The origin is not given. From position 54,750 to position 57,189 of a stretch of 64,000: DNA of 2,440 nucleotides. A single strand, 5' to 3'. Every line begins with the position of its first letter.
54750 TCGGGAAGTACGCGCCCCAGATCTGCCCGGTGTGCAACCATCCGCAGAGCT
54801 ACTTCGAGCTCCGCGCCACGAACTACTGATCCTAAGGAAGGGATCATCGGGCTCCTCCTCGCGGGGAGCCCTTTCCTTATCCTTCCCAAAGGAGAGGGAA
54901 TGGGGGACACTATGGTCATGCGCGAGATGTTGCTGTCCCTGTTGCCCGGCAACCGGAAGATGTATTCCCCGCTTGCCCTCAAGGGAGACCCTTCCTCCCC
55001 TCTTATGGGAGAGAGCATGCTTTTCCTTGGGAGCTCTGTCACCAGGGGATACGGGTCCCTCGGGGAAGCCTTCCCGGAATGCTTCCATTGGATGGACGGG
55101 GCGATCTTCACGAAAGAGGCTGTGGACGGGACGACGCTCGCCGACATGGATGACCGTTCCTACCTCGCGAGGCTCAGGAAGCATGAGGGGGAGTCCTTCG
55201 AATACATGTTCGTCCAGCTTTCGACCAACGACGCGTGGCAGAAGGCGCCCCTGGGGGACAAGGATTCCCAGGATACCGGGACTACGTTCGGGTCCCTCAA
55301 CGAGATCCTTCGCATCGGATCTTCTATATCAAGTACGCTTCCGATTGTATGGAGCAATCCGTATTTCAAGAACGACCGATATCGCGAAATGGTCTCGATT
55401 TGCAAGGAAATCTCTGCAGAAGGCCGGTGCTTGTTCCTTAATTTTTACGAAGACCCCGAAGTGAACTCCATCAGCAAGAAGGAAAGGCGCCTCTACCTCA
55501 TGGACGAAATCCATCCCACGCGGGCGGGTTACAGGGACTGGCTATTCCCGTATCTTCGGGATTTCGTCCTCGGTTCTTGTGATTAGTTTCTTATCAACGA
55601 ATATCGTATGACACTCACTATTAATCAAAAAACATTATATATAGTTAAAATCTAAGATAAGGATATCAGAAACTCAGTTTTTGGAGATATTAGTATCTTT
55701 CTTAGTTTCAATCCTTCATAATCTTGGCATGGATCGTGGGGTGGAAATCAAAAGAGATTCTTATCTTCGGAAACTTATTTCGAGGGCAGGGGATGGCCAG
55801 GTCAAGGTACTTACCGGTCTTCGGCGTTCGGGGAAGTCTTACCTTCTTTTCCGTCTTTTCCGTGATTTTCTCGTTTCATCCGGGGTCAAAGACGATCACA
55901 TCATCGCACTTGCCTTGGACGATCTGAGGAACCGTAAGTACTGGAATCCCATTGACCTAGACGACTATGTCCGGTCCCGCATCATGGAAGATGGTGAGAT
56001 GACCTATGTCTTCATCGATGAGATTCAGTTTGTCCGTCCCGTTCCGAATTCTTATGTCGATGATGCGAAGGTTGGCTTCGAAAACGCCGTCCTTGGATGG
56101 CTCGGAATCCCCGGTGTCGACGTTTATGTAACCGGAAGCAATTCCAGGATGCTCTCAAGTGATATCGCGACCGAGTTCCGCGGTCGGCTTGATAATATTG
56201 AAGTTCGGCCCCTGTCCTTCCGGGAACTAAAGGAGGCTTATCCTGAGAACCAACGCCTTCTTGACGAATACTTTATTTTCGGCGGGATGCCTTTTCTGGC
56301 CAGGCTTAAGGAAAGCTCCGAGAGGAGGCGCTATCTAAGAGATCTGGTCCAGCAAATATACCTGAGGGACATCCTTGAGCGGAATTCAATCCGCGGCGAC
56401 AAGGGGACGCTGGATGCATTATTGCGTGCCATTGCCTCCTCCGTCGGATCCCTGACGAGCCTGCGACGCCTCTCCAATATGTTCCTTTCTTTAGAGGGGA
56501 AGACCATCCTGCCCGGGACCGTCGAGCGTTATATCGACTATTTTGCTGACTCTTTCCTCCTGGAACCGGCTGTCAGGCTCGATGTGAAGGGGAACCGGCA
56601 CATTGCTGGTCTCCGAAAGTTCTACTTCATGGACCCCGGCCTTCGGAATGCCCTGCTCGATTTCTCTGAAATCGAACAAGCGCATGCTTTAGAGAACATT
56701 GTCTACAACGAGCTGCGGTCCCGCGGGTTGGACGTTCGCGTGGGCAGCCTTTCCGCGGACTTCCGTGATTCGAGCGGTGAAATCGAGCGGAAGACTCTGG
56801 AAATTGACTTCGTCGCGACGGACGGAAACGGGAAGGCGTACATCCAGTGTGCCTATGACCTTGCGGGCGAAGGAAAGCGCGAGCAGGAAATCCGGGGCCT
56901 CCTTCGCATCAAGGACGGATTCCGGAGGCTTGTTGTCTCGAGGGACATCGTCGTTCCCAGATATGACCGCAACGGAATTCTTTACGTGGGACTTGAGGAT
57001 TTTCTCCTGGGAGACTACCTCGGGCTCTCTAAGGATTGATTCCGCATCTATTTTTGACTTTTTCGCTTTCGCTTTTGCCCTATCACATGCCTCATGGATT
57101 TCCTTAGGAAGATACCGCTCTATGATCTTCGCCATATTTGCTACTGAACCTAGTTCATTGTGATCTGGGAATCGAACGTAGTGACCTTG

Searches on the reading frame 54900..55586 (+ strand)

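Call 3: search_protein_families(library=pfam, proteins=[window:54900-55586:+], max_evalue=0.01)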
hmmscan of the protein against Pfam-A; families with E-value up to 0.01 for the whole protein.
window:54900-55586:+ (228 aa): 2 families
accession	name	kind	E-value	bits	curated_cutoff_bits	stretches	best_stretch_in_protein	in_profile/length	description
PF13472.12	Lipase_GDSL_2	-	8.3e-11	43.1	32.9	1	42-212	1-177/178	GDSL-like Lipase/Acylhydrolase family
PF16255.11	Lipase_GDSL_lke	-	0.0083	15.9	29.2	0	79-125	74-118/203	GDSL-like Lipase/Acylhydrolase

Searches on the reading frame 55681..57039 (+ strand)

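Call 3: search_protein_families(library=pfam, proteins=[window:55681-57039:+], max_evalue=0.01)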
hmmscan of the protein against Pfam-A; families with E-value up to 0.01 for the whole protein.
window:55681-57039:+ (452 aa): 2 families
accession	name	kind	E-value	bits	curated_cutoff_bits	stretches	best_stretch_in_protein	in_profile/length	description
PF13173.12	AAA_14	-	5.4e-25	88.3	27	1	40-183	3-128/129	AAA domain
PF13635.12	DUF4143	-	1.1e-13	51.7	28.1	1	229-391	2-158/160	Domain of unknown function (DUF4143)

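Call 4: search_protein_families(library=padloc, proteins=[window:55681-57039:+], max_evalue=0.1)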
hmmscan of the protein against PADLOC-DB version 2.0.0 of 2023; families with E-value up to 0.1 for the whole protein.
window:55681-57039:+ (452 aa): 6 families
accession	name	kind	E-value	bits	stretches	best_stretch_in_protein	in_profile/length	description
PDLC04787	PDC-S01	-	5.3e-104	346.3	1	22-444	10-408/412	-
PDLC04789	PDC-S01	-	3.3e-35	119.8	1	29-334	7-284/375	-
PDLC04790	PDC-S01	-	6.4e-18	62.7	1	38-384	26-358/422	-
PDLC04791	PDC-S01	-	4.9e-14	49.8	1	40-381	20-340/395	-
PDLC04786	PDC-S01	-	0.00063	16.6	0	43-184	24-154/439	-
PDLC04788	PDC-S01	-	0.011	12.6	0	192-326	178-311/448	-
